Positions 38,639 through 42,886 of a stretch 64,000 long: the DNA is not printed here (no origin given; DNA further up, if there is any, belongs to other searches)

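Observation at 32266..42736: Single four-gene operon combining a type-B-CTD giant adhesin, its PorP/SprF partner, a propeller lipoprotein and a type-A-CTD CotH kinase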

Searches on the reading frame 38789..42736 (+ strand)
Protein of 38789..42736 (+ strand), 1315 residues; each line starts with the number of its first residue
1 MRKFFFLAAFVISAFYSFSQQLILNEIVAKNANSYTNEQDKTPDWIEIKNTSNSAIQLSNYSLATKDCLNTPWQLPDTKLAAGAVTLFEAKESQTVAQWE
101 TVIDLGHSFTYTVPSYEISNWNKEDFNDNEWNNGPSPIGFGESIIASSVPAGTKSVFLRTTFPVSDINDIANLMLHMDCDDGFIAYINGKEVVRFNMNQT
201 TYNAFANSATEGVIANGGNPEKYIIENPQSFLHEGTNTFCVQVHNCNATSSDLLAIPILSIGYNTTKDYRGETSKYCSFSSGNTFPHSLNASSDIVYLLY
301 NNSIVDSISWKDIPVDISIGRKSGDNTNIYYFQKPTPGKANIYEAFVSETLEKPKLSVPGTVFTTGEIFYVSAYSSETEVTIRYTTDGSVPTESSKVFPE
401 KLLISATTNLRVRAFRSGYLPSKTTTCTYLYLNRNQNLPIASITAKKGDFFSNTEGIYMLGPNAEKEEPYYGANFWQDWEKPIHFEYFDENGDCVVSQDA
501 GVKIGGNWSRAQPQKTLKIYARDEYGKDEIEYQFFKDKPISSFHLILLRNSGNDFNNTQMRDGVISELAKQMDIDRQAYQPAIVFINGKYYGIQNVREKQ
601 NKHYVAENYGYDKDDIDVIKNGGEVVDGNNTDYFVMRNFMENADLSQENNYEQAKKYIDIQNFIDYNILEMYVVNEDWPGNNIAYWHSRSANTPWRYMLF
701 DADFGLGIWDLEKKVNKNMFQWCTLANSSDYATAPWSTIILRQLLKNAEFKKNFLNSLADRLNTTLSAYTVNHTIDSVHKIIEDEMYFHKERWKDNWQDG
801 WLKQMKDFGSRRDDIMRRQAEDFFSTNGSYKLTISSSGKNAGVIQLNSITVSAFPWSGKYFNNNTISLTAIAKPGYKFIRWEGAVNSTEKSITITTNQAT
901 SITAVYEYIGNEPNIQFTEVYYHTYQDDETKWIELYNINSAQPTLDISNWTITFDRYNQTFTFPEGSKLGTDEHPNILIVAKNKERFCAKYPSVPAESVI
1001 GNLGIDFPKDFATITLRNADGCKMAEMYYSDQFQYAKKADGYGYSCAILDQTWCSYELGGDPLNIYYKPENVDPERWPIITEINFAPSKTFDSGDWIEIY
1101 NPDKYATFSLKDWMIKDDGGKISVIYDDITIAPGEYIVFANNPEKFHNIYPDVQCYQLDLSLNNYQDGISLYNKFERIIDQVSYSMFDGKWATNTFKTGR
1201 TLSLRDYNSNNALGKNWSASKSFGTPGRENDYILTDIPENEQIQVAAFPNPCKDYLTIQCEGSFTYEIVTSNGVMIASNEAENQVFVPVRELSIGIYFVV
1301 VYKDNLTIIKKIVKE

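Call 3: search_protein_families(library=pfam, proteins=[window:38789-42736:+], max_evalue=0.01)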
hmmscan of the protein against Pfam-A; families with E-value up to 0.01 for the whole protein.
window:38789-42736:+ (1315 aa): 6 families
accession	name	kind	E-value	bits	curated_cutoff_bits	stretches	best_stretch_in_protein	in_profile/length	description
PF08757.17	CotH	-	1.1e-34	120.9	23.8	1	502-814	1-320/322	CotH kinase protein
PF00932.25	LTD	-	2e-32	112.2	34.3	3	1079-1184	9-107/109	Lamin Tail Domain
PF13287.12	Fn3_assoc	-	9.6e-12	45.3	23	1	376-429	5-59/59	Fn3 associated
PF13290.12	CHB_HEX_C_1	-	4.8e-10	39.7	22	1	371-426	12-67/67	Chitobiase/beta-hexosaminidase C-terminal domain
PF18998.6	Flg_new_2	-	4.1e-09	36.8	23.6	1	857-909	16-72/73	Divergent InlB B-repeat domain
PF18962.6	Por_Secre_tail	-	1.4e-08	35.4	27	1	1248-1313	2-74/75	Secretion system C-terminal sorting domain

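Call 4: search_protein_families(library=ncbifam, proteins=[window:38789-42736:+], max_evalue=0.01)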
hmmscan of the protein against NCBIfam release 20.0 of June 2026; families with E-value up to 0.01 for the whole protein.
window:38789-42736:+ (1315 aa): 2 families
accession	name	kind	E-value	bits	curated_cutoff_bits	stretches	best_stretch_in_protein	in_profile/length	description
TIGR04183.1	Por_Secre_tail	domain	5.7e-07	29.4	23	1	1248-1315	2-72/72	T9SS type A sorting domain-containing protein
NF041573.1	rhamnosid_Stmyc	equivalog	0.0077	14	1720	0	135-201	137-199/1028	alpha-L-rhamnosidase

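Call 17: search_solved_structures(query=window:38789-42736:+, max_evalue=0.01, show_alignments=2)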
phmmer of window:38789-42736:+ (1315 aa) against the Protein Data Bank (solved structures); distinct sequences matched with E-value up to 0.01: 0.
